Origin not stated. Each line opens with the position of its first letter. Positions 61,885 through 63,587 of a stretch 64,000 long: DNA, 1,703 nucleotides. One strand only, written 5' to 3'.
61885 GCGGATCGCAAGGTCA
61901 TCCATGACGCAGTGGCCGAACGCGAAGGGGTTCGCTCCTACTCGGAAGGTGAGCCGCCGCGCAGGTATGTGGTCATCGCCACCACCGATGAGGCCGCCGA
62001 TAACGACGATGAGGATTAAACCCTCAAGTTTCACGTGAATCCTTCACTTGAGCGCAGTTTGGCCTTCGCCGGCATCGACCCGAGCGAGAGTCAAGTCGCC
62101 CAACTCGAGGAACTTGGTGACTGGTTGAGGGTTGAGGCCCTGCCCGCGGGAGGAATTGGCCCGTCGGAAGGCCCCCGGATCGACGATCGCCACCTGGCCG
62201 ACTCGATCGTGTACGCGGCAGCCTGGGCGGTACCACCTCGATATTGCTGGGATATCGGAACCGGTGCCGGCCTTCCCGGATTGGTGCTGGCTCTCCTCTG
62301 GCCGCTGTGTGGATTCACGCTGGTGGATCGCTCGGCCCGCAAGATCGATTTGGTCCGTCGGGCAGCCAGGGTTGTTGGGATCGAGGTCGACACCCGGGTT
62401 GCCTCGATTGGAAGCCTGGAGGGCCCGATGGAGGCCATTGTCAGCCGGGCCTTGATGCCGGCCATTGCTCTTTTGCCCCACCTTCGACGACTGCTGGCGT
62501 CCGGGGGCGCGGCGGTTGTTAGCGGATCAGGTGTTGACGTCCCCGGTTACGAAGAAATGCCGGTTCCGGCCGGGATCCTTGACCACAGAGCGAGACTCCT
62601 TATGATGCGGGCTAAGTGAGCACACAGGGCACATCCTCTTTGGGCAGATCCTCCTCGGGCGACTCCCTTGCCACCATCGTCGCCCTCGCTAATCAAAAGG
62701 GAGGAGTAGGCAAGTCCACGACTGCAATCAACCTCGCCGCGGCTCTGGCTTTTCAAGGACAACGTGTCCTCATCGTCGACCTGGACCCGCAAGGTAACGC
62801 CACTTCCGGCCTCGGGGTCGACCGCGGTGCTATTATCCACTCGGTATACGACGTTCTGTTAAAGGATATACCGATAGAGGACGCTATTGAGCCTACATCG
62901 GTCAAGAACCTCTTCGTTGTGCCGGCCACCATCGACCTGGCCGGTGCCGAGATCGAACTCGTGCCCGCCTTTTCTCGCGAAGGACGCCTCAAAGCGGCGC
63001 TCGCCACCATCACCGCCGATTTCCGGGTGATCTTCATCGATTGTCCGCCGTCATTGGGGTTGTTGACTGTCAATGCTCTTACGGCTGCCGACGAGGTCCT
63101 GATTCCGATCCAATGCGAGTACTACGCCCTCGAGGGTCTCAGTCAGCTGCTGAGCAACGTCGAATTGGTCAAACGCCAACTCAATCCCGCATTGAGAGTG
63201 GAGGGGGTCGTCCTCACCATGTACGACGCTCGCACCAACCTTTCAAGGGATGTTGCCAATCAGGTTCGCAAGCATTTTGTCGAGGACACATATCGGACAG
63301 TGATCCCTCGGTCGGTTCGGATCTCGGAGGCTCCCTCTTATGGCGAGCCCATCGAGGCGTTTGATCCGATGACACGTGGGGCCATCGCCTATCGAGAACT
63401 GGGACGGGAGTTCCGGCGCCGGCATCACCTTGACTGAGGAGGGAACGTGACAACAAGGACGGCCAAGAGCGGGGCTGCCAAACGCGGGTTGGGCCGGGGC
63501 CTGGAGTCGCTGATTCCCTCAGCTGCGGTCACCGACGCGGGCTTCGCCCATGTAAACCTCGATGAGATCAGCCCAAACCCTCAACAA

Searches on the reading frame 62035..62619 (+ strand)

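Call 65: search_protein_families(library=pfam, proteins=[window:62035-62619:+], max_evalue=0.001)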
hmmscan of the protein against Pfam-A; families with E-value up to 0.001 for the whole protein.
window:62035-62619:+ (194 aa): 2 families
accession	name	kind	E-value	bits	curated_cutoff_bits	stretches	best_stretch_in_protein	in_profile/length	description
PF02527.21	GidB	-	1.3e-18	67.4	27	1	41-161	22-145/184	rRNA small subunit methyltransferase G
PF13649.12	Methyltransf_25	-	8e-05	23.7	27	0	73-158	3-97/97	Methyltransferase domain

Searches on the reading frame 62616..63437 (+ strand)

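Call 65: search_protein_families(library=pfam, proteins=[window:62616-63437:+], max_evalue=0.001)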
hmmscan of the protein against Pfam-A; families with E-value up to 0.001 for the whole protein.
window:62616-63437:+ (273 aa): 7 families
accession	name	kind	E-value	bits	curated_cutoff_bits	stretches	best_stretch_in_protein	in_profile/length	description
PF13614.12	AAA_31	-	7.2e-65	218.7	27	1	20-194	2-176/177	AAA domain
PF01656.29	CbiA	-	4.2e-28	98.2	25.4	1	22-246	1-125/125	CobQ/CobB/MinD/ParA nucleotide binding domain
PF09140.17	MipZ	-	3e-13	50.1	20.7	1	21-59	2-40/262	ATPase MipZ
PF00142.24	Fer4_NifH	-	2.6e-11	43.9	25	1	28-88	8-66/271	4Fe-4S iron sulfur cluster binding proteins, NifH/frxC family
PF06564.18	CBP_BcsQ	-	8e-10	39.1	21.3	1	21-59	3-41/234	Cellulose biosynthesis protein BcsQ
PF10609.15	ParA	-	9e-10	38.8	27.1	1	20-65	4-49/246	NUBPL iron-transfer P-loop NTPase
PF02374.21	ArsA_ATPase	-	8.4e-06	25.6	24.3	1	27-61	8-42/305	Anion-transporting ATPase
